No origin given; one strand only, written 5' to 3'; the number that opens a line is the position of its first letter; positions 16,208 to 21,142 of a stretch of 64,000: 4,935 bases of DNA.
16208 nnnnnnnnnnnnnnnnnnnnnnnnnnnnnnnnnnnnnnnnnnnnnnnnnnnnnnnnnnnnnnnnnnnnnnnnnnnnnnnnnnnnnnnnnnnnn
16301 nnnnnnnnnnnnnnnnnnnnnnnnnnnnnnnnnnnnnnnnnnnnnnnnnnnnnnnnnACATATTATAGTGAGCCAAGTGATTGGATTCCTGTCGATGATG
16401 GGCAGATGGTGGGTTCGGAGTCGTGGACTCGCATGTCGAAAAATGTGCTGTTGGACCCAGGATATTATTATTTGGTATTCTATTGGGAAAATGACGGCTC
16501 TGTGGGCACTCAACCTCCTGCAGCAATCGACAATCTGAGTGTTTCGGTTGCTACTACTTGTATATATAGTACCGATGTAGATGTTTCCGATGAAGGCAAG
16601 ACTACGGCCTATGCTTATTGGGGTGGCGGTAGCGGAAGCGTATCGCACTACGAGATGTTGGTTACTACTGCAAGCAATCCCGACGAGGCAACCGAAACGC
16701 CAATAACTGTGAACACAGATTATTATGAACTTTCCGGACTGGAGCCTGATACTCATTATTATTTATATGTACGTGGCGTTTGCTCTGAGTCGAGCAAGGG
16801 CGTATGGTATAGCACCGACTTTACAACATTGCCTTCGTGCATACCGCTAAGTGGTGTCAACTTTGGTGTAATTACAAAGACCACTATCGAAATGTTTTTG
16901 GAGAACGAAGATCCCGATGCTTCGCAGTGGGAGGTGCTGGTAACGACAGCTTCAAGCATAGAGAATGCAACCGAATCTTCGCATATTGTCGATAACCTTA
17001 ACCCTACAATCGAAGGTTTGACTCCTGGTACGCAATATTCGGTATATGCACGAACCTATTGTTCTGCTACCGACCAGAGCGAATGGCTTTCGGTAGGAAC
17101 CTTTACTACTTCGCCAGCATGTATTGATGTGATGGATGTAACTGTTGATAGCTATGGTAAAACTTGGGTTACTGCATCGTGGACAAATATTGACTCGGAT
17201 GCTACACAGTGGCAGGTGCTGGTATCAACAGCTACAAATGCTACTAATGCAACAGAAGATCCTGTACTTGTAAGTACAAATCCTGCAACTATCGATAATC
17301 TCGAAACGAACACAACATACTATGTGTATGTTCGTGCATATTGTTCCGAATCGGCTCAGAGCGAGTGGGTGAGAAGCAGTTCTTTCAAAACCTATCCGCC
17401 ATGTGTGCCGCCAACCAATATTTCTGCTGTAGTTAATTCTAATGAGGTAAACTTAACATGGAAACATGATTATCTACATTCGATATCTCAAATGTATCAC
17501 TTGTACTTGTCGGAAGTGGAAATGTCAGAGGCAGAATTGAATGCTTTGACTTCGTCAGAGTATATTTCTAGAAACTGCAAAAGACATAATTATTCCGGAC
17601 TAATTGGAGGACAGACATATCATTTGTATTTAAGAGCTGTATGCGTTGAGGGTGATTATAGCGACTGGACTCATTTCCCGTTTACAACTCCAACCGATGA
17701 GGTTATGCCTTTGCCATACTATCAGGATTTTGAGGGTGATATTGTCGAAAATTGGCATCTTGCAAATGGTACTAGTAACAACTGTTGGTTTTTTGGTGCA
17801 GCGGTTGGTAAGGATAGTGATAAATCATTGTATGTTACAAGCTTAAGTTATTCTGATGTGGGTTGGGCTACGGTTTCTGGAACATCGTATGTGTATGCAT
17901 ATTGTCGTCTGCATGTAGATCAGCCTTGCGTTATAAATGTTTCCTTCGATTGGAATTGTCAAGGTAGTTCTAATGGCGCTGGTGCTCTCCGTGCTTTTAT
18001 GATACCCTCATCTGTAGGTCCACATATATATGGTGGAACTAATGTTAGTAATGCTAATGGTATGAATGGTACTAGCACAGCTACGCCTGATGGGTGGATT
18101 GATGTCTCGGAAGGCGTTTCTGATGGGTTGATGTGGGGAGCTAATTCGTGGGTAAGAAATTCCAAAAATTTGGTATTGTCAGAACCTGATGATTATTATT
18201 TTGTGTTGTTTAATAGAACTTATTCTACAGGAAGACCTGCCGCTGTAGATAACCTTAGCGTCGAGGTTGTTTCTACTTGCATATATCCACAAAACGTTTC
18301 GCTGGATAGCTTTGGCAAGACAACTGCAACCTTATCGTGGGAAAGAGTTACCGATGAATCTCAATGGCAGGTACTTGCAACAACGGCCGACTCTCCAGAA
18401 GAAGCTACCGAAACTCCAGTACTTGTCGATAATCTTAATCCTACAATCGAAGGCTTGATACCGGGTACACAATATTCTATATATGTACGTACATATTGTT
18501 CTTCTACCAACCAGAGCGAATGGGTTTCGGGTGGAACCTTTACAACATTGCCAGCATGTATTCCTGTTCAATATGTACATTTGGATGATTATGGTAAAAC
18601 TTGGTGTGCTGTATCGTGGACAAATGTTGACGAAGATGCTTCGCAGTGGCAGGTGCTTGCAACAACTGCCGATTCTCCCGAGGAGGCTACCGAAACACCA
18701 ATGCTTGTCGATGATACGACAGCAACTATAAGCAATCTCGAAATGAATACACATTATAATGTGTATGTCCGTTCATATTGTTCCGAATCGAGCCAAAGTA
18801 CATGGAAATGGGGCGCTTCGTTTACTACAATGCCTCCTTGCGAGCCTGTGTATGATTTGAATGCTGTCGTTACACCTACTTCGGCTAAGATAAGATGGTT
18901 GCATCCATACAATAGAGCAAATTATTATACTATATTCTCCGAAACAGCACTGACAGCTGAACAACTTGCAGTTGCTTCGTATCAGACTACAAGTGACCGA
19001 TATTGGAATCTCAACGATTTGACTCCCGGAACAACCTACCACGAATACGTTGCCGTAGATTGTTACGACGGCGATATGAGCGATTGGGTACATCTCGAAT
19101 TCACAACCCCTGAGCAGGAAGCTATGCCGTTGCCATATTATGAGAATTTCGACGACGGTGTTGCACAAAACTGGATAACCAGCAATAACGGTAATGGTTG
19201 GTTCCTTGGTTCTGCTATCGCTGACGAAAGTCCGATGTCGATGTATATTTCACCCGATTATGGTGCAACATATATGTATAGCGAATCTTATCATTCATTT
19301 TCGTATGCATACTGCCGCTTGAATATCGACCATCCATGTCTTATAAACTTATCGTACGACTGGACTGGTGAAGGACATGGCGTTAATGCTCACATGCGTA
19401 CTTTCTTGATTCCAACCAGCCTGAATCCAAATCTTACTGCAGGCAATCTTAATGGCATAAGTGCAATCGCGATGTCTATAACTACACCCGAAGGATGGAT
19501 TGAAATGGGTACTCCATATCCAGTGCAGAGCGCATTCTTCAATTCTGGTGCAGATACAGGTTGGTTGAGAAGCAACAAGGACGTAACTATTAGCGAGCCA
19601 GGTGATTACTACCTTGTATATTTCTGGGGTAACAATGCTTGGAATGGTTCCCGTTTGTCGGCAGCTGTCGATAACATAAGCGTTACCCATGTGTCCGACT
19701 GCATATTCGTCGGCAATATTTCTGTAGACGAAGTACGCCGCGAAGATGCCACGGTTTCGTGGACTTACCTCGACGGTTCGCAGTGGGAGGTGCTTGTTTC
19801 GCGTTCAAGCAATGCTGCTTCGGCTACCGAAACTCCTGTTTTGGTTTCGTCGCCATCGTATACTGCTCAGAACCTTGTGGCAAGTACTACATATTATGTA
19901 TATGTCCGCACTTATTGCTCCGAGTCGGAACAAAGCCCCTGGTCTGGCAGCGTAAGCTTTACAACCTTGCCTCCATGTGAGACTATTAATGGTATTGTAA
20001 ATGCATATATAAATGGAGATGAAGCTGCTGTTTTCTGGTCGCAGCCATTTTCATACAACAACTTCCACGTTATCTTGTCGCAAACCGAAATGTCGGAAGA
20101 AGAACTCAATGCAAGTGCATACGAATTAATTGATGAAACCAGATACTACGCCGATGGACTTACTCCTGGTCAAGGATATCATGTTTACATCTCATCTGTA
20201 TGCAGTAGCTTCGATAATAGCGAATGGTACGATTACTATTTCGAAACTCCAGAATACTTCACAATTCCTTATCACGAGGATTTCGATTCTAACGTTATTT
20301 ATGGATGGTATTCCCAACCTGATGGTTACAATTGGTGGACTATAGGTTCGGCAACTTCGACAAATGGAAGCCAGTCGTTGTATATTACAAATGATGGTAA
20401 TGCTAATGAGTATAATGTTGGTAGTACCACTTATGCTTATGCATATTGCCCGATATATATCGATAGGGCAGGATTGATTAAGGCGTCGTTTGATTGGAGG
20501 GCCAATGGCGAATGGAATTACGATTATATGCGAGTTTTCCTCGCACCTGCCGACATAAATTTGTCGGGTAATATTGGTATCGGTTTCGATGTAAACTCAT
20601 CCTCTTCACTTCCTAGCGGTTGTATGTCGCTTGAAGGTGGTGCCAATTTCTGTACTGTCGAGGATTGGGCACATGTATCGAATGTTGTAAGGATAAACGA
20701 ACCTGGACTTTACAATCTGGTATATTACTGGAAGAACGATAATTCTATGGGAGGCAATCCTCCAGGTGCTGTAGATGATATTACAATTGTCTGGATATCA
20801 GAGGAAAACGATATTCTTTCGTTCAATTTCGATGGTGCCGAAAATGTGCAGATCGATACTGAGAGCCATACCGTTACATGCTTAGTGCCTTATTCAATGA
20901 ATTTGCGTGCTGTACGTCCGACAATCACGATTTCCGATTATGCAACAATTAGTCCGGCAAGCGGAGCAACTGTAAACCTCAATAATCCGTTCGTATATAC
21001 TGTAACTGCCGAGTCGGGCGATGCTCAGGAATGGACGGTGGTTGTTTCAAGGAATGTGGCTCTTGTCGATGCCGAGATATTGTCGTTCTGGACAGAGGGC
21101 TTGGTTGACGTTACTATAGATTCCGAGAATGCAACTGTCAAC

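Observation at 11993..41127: Back-to-back giant T9SS cargo genes (4949 aa with type-A CTD, 4500 aa with type-B CTD) forming a 29-kb surface-protein locus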

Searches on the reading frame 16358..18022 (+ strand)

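Call 14: search_protein_families(library=pfam, proteins=[window:16358-18022:+], max_evalue=0.01)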
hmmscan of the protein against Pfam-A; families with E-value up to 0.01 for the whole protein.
window:16358-18022:+ (555 aa): 8 families
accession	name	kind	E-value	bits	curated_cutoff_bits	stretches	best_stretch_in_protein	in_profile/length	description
PF00041.27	fn3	-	1.1e-20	74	25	3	259-336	4-79/84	Fibronectin type III domain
PF24489.1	Ig_J_second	-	4.3e-09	36.8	27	0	313-341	63-90/105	Tip attachment protein J second Ig-like domain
PF16656.11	Pur_ac_phosph_N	-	1.8e-05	25.7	30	0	272-345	16-93/93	Purple acid Phosphatase, N-terminal domain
PF10179.15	NDNF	-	0.0023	18.4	27.3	0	306-337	87-118/127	Neuron-derived neurotrophic factor, first Fn(III) domain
PF09294.16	Interfer-bind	-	0.0039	17.9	21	0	284-334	41-90/104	Interferon-alpha/beta receptor, fibronectin type III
PF25788.1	Ig_Rha78A_N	-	0.0088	16.7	27.4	0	278-345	31-101/105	Rha78A-like, N-terminal immunoglobulin domain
PF25059.1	FN3_DSCAM-DSCAML_C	-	0.0092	16.7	39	0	208-252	39-83/89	DSCAM/DSCAML C-terminal Fn3-like domain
PF06051.17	DUF928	-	0.0095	16.2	26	0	294-336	62-104/184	Domain of Unknown Function (DUF928)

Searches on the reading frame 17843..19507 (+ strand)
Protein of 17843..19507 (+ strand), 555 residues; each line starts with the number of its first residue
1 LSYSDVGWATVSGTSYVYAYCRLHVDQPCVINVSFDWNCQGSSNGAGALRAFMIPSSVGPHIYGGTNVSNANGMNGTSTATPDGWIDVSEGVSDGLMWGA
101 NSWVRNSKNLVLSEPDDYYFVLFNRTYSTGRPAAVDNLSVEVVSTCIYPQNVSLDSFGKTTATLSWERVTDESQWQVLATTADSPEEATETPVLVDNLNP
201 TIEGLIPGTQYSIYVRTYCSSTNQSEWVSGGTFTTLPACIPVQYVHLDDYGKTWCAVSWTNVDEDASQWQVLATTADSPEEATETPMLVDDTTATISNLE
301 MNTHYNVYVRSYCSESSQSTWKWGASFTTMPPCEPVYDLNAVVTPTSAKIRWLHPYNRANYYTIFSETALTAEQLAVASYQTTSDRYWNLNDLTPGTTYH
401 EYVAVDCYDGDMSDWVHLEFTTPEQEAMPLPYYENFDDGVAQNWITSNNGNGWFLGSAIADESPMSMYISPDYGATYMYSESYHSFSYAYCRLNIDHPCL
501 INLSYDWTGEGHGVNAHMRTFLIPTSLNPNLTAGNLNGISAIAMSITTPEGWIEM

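Call 14: search_protein_families(library=pfam, proteins=[window:17843-19507:+], max_evalue=0.01)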
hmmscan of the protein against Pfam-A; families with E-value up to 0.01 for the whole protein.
window:17843-19507:+ (555 aa): 3 families
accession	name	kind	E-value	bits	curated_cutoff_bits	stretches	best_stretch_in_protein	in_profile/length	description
PF00041.27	fn3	-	2.3e-16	60.2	25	3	241-317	2-74/84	Fibronectin type III domain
PF21466.3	GH101_dom-5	-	8.1e-05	22.9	27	0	378-407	38-67/145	Endo-alpha-N-acetylgalactosaminidase, domain 5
PF16656.11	Pur_ac_phosph_N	-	0.006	17.6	30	0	150-229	2-90/93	Purple acid Phosphatase, N-terminal domain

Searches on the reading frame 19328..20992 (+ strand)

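Call 14: search_protein_families(library=pfam, proteins=[window:19328-20992:+], max_evalue=0.01)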
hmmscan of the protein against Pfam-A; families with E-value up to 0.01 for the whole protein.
window:19328-20992:+ (555 aa): 2 families
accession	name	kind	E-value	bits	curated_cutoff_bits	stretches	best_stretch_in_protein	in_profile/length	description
PF00041.27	fn3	-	3.6e-09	37.1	25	1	129-211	4-83/84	Fibronectin type III domain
PF25788.1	Ig_Rha78A_N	-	0.0092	16.7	27.4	1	151-213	36-101/105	Rha78A-like, N-terminal immunoglobulin domain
